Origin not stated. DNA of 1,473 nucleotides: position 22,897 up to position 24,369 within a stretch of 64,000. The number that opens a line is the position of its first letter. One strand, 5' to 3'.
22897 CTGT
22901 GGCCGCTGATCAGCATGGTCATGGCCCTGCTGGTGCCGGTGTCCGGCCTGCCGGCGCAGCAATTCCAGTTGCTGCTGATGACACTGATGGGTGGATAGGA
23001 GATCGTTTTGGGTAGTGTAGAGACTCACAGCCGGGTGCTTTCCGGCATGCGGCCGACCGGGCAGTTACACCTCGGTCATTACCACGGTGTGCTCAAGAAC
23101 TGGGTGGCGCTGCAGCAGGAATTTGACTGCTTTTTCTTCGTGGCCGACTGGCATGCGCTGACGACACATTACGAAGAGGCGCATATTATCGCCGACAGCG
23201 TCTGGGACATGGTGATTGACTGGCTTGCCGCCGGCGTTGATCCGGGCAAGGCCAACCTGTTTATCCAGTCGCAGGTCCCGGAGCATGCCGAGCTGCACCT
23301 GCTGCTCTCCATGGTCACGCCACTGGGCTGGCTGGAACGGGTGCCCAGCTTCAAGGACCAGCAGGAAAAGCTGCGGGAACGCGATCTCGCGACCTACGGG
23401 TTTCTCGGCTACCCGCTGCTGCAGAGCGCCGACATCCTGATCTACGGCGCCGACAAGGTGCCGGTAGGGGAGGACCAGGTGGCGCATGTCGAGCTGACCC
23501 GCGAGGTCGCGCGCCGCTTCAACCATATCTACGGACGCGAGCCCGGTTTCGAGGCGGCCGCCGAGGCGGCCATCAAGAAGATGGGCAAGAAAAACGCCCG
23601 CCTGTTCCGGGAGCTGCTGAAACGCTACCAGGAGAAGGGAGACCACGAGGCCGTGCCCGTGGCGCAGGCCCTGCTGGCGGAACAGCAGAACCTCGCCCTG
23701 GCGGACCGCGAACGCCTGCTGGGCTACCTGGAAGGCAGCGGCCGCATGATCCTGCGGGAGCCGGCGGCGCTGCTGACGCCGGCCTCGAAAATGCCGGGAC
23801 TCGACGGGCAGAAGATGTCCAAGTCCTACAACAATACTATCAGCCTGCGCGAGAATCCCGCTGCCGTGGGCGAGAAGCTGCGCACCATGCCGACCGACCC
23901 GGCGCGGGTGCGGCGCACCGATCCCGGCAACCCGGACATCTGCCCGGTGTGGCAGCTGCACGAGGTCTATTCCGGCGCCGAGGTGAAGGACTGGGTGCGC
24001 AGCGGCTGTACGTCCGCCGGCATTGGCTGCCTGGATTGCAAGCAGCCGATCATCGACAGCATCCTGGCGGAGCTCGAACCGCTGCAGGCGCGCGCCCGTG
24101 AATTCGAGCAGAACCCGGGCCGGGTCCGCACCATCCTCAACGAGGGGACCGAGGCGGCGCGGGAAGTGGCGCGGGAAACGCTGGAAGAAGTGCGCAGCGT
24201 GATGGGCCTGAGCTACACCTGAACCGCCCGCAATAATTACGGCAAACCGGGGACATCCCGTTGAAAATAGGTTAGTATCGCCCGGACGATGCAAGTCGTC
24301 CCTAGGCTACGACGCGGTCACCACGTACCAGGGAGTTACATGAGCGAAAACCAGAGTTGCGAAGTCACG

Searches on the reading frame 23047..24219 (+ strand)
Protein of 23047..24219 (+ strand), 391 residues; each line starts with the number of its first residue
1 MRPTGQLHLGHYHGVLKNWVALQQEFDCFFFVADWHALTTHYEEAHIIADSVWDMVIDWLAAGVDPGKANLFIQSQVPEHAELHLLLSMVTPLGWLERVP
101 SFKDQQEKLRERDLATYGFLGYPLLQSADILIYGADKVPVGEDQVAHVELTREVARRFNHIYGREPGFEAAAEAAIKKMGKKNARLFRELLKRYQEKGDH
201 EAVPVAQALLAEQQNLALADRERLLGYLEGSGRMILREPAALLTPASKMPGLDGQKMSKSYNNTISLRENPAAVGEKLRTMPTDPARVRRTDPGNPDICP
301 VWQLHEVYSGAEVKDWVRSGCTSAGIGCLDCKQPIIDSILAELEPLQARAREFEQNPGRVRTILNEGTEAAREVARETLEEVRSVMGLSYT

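Call 39: find_homologous_proteins(query=window:23047-24219:+, max_evalue=1e-80)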
Query seq(391 aa) (391 aa): 8000 proteins with E <= 1e-80 among 8000 candidates; the best 120 are listed.
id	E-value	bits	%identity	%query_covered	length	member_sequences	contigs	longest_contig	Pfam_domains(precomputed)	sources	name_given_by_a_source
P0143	1.0e-253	859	96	100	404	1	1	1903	PF00579.32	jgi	-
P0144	6.9e-253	857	95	100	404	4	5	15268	PF00579.32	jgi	jgi:tryptophanyl-tRNA synthetase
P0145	5.0e-252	854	95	100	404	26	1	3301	PF00579.32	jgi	jgi:tryptophanyl-tRNA synthetase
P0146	8.3e-252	853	95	100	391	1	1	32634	PF00579.32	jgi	-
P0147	8.0e-251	850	95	100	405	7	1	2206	PF00579.32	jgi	jgi:tryptophanyl-tRNA synthetase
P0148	1.7e-250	849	94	100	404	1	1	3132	PF00579.32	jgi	-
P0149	3.0e-250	848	95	100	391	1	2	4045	PF00579.32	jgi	jgi:tryptophanyl-tRNA synthetase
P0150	3.6e-250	848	94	100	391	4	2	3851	PF00579.32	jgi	jgi:tryptophanyl-tRNA synthetase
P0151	1.1e-248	843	94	100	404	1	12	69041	PF00579.32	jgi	jgi:tryptophanyl-tRNA synthetase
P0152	1.9e-248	842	94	100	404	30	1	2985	PF00579.32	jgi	jgi:tryptophanyl-tRNA synthetase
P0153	4.0e-248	841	94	100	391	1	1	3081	PF00579.32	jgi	jgi:tryptophanyl-tRNA synthetase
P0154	4.4e-248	841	94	100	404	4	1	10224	PF00579.32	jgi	jgi:tryptophanyl-tRNA synthetase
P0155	7.4e-248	840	94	100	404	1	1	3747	PF00579.32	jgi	jgi:tryptophanyl-tRNA synthetase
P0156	1.2e-237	807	88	100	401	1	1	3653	PF00579.32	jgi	jgi:tryptophanyl-tRNA synthetase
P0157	3.4e-235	798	88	100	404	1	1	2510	PF00579.32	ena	-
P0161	8.1e-235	797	96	94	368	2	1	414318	PF00579.32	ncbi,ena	-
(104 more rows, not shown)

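Call 40: find_encoding_contigs(protein=P0151, flank=10000, max_places=1)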
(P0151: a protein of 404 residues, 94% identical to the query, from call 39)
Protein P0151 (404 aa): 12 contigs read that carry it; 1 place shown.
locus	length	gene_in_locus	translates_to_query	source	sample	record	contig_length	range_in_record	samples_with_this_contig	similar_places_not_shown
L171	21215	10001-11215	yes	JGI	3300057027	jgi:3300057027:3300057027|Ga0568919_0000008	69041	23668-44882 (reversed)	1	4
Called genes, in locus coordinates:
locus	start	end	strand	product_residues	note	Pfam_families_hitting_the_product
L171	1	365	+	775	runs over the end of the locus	PF00990:GGDEF, PF00563:EAL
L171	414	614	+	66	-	-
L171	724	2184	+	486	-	PF01656:CbiA (weak)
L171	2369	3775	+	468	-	PF05090:HTTM, PF22777:VKGC_lumenal_dom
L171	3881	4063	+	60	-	-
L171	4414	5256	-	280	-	PF13145:Rotamase_2, PF00639:Rotamase, PF13616:Rotamase_3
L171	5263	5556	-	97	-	PF01722:BolA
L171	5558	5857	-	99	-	PF03795:YCII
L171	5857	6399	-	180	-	PF04279:IspA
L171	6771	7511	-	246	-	-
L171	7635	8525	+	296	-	PF02811:PHP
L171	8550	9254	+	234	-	PF01300:Sua5_yciO_yrdC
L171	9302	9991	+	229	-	PF02163:Peptidase_M50 (weak)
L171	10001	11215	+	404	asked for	PF00579:tRNA-synt_1b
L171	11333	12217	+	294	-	PF02616:SMC_ScpA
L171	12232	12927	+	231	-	PF04079:SMC_ScpB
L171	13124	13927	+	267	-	PF01479:S4, PF00849:PseudoU_synth_2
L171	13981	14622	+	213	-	PF00730:HhH-GPD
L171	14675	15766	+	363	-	PF08534:Redoxin (faint), PF13098:Thioredoxin_2, PF13899:Thioredoxin_7 (faint), PF13098:Thioredoxin_2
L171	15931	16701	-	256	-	PF00106:adh_short, PF08659:KR, PF13561:adh_short_C2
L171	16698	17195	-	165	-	-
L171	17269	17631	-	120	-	PF00072:Response_reg (weak)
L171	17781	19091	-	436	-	PF02646:RmuC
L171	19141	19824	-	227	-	PF00702:Hydrolase, PF12710:HAD, PF13419:HAD_2, PF13242:Hydrolase_like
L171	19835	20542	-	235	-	PF01209:Ubie_methyltran (weak), PF02353:CMAS (weak), PF13489:Methyltransf_23, PF08003:Methyltransf_9 (weak), PF13847:Methyltransf_31, PF08241:Methyltransf_11, PF08242:Methyltransf_12, PF13649:Methyltransf_25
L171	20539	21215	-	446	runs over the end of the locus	PF01979:Amidohydro_1, PF07969:Amidohydro_3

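Call 41: find_encoding_contigs(protein=P0161, flank=10000, max_places=2)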
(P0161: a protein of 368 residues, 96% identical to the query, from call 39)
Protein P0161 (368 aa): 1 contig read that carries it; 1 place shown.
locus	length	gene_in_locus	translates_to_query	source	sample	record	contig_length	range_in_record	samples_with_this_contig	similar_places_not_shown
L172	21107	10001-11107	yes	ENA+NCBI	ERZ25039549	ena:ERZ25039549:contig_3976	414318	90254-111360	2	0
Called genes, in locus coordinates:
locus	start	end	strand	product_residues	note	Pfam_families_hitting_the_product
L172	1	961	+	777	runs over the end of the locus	PF00990:GGDEF, PF00563:EAL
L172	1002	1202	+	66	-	-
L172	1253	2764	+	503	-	PF01656:CbiA (faint)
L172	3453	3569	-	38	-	-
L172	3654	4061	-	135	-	PF04134:DCC1-like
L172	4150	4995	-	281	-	PF13145:Rotamase_2, PF13616:Rotamase_3, PF00639:Rotamase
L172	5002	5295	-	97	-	PF01722:BolA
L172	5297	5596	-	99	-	PF03795:YCII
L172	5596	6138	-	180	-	PF04279:IspA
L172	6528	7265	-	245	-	-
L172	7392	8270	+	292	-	PF02811:PHP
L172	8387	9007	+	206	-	PF01300:Sua5_yciO_yrdC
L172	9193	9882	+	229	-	PF02163:Peptidase_M50 (weak)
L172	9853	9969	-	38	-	-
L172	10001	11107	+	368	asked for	PF00579:tRNA-synt_1b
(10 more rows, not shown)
